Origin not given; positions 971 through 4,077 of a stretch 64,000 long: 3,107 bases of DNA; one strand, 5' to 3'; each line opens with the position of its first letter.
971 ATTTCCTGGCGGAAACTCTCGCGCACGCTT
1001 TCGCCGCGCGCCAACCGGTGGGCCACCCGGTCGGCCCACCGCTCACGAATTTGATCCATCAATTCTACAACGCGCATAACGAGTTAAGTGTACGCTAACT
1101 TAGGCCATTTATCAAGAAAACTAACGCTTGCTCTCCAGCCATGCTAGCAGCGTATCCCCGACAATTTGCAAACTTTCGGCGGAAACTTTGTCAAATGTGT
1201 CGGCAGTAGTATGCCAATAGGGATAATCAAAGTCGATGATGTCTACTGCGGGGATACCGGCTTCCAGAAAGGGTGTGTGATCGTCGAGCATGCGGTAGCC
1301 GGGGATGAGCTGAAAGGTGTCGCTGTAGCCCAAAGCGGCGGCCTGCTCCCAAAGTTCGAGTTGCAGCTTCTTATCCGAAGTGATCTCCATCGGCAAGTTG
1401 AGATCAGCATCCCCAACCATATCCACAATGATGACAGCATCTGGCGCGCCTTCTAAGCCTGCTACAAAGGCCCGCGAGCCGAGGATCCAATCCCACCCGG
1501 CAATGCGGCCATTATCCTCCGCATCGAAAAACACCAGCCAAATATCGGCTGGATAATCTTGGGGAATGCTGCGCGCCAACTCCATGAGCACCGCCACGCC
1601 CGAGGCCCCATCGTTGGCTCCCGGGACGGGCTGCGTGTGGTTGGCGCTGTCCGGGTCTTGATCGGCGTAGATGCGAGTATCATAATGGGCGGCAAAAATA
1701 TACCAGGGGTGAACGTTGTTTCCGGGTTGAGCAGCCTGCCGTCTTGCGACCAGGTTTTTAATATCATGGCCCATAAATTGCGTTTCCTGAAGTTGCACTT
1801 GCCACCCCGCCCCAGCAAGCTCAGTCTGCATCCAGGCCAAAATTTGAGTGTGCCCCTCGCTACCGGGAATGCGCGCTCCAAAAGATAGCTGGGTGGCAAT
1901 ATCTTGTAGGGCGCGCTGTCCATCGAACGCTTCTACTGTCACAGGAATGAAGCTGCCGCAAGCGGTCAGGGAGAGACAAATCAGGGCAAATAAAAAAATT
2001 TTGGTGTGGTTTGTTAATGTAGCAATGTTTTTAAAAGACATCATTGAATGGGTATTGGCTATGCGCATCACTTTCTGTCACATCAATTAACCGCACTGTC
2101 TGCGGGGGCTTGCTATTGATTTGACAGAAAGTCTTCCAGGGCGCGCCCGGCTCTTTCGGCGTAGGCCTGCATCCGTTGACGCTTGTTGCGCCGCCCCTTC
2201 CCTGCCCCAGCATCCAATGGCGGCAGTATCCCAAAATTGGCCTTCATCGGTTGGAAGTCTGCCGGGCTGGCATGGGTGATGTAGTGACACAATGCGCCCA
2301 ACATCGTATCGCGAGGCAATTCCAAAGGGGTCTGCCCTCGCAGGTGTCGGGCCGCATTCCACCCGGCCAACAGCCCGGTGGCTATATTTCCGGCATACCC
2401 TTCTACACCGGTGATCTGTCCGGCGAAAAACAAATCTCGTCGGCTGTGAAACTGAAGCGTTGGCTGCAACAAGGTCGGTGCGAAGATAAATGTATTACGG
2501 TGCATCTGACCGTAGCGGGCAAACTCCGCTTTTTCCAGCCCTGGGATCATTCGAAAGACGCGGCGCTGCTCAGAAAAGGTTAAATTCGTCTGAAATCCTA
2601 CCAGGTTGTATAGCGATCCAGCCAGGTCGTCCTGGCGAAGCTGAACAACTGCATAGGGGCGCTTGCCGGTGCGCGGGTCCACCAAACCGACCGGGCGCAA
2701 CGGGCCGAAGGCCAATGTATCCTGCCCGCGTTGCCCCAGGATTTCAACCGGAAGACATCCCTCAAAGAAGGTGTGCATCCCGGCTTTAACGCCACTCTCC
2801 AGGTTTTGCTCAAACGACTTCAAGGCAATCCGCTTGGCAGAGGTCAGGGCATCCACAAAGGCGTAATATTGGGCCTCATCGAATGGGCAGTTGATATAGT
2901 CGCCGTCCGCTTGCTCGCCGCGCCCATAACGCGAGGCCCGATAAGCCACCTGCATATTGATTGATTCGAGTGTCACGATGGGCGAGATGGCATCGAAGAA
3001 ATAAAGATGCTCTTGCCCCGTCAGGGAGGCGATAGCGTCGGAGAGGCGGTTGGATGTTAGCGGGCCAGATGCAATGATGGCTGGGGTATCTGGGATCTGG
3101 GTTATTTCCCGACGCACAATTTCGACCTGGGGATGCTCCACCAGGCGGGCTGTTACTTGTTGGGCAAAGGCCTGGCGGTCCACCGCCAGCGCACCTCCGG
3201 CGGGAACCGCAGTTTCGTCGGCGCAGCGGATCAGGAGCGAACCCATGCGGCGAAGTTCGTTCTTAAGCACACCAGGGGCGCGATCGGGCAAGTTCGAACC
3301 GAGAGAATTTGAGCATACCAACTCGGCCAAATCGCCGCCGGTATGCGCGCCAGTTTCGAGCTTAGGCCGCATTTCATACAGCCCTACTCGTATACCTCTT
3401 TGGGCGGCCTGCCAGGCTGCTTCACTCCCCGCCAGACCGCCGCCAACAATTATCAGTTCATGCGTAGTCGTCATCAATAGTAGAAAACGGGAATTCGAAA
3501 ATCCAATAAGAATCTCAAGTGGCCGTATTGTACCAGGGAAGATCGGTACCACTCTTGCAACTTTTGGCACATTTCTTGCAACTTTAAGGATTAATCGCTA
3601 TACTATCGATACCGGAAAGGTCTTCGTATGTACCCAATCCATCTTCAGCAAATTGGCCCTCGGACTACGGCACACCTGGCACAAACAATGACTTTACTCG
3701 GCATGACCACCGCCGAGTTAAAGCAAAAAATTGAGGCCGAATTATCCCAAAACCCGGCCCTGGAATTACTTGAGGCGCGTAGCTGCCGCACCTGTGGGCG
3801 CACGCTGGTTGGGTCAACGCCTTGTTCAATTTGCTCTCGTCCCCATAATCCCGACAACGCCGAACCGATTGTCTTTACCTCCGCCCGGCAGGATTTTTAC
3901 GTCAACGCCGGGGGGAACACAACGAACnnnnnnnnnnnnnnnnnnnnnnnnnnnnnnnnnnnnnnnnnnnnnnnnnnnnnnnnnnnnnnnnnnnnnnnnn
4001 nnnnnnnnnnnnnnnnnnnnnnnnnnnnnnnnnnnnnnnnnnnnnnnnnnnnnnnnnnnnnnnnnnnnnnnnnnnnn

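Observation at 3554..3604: Exact sigma-54 promoter sits directly upstream of rpoN itself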

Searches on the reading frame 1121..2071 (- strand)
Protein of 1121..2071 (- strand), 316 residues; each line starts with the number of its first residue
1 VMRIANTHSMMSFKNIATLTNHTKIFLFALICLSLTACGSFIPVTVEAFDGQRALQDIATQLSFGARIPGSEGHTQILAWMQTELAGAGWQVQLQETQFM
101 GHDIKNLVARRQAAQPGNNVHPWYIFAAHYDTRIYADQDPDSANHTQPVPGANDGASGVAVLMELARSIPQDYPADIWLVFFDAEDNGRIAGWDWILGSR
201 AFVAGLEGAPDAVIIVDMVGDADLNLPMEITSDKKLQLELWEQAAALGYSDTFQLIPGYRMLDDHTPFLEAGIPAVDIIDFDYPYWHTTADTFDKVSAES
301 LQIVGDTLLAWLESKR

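Call 5: search_protein_families(library=pfam, proteins=[window:1121-2071:-])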
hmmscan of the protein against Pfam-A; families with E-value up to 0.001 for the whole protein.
window:1121-2071:- (316 aa): 1 family
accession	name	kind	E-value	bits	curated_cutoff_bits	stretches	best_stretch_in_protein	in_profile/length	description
PF04389.22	Peptidase_M28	-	1e-30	107.4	21.3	1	108-311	3-192/193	Peptidase family M28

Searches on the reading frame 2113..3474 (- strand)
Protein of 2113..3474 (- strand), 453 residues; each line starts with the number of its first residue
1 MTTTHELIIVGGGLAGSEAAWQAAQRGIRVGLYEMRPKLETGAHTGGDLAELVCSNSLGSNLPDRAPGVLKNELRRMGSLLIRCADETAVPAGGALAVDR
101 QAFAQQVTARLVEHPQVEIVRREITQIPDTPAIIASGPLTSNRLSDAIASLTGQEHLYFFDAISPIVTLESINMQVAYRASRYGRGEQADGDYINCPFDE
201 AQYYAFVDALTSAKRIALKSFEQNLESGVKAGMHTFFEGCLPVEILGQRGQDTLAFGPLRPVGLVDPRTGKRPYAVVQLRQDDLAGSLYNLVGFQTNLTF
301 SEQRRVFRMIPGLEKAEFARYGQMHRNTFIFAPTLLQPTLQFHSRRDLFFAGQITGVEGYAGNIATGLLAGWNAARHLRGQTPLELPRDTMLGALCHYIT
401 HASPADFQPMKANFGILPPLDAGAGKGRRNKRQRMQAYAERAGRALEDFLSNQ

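Call 5: search_protein_families(library=pfam, proteins=[window:2113-3474:-])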
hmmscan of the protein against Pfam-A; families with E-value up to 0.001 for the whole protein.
window:2113-3474:- (453 aa): 6 families
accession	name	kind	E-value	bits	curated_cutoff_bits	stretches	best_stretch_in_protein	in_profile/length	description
PF01134.28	GIDA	-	1.2e-92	311.5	22.1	1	7-381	2-390/391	Glucose inhibited division protein A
PF12831.13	FAD_oxidored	-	7.5e-06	25.9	27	1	7-122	2-108/416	FAD dependent oxidoreductase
PF13450.12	NAD_binding_8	-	1.1e-05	26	21.9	1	9-39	1-31/68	NAD(P)-binding Rossmann-like domain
PF01266.30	DAO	-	1.5e-05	25.1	27.9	1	7-45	2-42/353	FAD dependent oxidoreductase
PF03486.20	HI0933_like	-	4e-05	23.6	50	0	6-39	2-35/244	HI0933-like protein Rossmann domain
PF07992.20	Pyr_redox_2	-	0.00078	19.4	26.1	0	6-39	2-31/291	Pyridine nucleotide-disulphide oxidoreductase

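Call 58: search_protein_families(library=ncbifam, proteins=[window:2113-3474:-])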
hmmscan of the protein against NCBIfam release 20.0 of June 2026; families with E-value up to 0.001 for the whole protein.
window:2113-3474:- (453 aa): 13 families
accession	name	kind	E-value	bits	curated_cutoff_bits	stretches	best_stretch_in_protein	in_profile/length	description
NF003739.0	PRK05335.1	equivalog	3.1e-188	626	262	1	4-452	3-437/441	methylenetetrahydrofolate--tRNA-(uracil(54)-C(5))-methyltransferase (FADH(2)-oxidizing) TrmFO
TIGR00137.1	gid_trmFO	equivalog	1.7e-182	607.1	428.65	1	7-449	3-429/433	FADH(2)-oxidizing methylenetetrahydrofolate--tRNA-(uracil(54)-C(5))-methyltransferase TrmFO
TIGR00136.1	mnmG_gidA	equivalog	1.1e-20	73.5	524.85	1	290-393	302-405/616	tRNA uridine-5-carboxymethylaminomethyl(34) synthesis enzyme MnmG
NF041080.1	DGGGPL_reductase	equivalog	1.1e-05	24.5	580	1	5-108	2-102/447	digeranylgeranylglycerophospholipid reductase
NF002480.1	PRK01747.1-1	equivalog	2.3e-05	23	540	1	3-43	247-287/645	bifunctional tRNA (5-methylaminomethyl-2-thiouridine)(34)-methyltransferase MnmC2/FAD-dependent 5-carboxymethylaminomethyl-2-thiouridine(34)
TIGR03197.1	MnmC_Cterm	equivalog_domain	3e-05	23.3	174.2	1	7-43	2-38/400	FAD-dependent 5-carboxymethylaminomethyl-2-thiouridine(34) oxidoreductase MnmC1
TIGR02032.1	GG-red-SF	subfamily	7.1e-05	22.6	158.8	1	7-111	3-101/297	geranylgeranyl reductase family protein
NF045599.1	bili_reduct_long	exception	0.00021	19.7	750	1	3-39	380-416/641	bilirubin reductase, long form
TIGR03467.1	HpnE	equivalog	0.00023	20.6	283.05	1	8-39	2-33/430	hydroxysqualene dehydroxylase HpnE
NF005313.0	PRK06847.1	subfamily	0.00025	20.1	372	1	1-40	1-40/375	hypothetical protein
TIGR02352.1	thiamin_ThiO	equivalog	0.00033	19.9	250.8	1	8-50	2-45/351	glycine oxidase ThiO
TIGR03997.1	mycofact_OYE_2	equivalog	0.00061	18.3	793.15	1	5-38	380-413/645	mycofactocin system FadH/OYE family oxidoreductase 2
NF008899.0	PRK12266.1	equivalog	0.00081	18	360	0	3-36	5-38/508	glycerol-3-phosphate dehydrogenase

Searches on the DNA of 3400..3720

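Call 54: search_rna_families(source=window, start=3400, end=3720, threshold=evalue, max_evalue=1)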
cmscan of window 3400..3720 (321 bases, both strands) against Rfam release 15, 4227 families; matches with E-value up to 1: 0.
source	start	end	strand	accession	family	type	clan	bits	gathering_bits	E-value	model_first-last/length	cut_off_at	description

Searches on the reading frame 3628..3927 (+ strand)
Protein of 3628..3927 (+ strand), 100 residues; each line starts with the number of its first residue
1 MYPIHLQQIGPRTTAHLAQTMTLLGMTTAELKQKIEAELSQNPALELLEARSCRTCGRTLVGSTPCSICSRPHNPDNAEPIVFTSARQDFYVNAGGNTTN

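Call 15: find_related_loci(query=A2, collection=metagenome_contigs, flank=6000)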
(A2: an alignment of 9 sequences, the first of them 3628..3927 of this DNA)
Query A2 (100 aa) in metagenome_contigs; peptide patterns used: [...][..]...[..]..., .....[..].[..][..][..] (x = any residue, [..] = any of these).
600 stretches matched a pattern (row limit reached: there are more); 498 encode a relative of the query (tblastn E <= 1e-3); the best 80 are kept; 80 distinct loci.
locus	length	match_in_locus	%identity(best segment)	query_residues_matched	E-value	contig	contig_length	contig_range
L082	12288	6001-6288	72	1-96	1e-45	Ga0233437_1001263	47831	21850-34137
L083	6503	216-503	72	1-96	1e-45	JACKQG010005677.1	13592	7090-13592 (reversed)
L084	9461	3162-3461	66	1-100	3e-43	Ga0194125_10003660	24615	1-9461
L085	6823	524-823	64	1-100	4e-40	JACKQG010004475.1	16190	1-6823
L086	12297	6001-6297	56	1-99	4e-34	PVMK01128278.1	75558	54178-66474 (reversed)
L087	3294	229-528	55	1-100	1e-33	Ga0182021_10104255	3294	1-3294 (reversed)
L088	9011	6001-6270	61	7-96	5e-33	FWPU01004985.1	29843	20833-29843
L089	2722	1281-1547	61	7-95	2e-32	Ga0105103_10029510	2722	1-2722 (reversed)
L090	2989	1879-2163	57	1-95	3e-32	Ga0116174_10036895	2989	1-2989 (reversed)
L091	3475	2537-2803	61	7-95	4e-32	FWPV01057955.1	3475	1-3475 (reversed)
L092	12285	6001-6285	57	1-95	3e-32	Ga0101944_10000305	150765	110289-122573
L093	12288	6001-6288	55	1-97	1e-31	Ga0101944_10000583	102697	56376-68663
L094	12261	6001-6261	60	11-97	2e-31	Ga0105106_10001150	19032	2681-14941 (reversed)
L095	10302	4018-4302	55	1-95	2e-31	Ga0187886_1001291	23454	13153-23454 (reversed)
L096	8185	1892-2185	53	1-98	2e-31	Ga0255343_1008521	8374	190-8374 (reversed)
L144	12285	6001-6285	57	1-95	1e-29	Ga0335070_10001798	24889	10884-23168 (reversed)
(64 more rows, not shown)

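Call 25: search_protein_families(library=pfam, proteins=[L082:10774-11133:+, L144:10621-10941:+], max_evalue=1)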
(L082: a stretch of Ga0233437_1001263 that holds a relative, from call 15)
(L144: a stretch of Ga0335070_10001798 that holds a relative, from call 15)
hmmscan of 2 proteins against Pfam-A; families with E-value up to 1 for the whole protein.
L082:10774-11133:+ (120 aa): 2 families
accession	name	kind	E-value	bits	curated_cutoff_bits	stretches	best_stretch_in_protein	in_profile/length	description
PF11196.13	DUF2834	-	0.12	13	22.9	1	15-107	3-92/96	Protein of unknown function DUF2834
PF09835.14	DUF2062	-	0.99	9.8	27.4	0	22-107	65-133/147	Uncharacterized protein conserved in bacteria (DUF2062)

L144:10621-10941:+ (107 aa): 5 families
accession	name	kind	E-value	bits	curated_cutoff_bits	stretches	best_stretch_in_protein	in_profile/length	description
PF20535.3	DUF6750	-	0.026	14.9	27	1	51-96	35-82/128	Family of unknown function (DUF6750)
PF00335.26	Tetraspanin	-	0.054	13.6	32.1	1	16-101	4-63/225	Tetraspanin family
PF23600.1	DUF7139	-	0.13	12.3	30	1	12-100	21-107/150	Domain of unknown function (DUF7139)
PF20059.4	DUF6458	-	0.23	12.2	27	0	83-96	4-17/78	Domain of unknown function (DUF6458)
PF13038.11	DUF3899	-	0.76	10.7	23.4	0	17-94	4-85/88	Domain of unknown function (DUF3899)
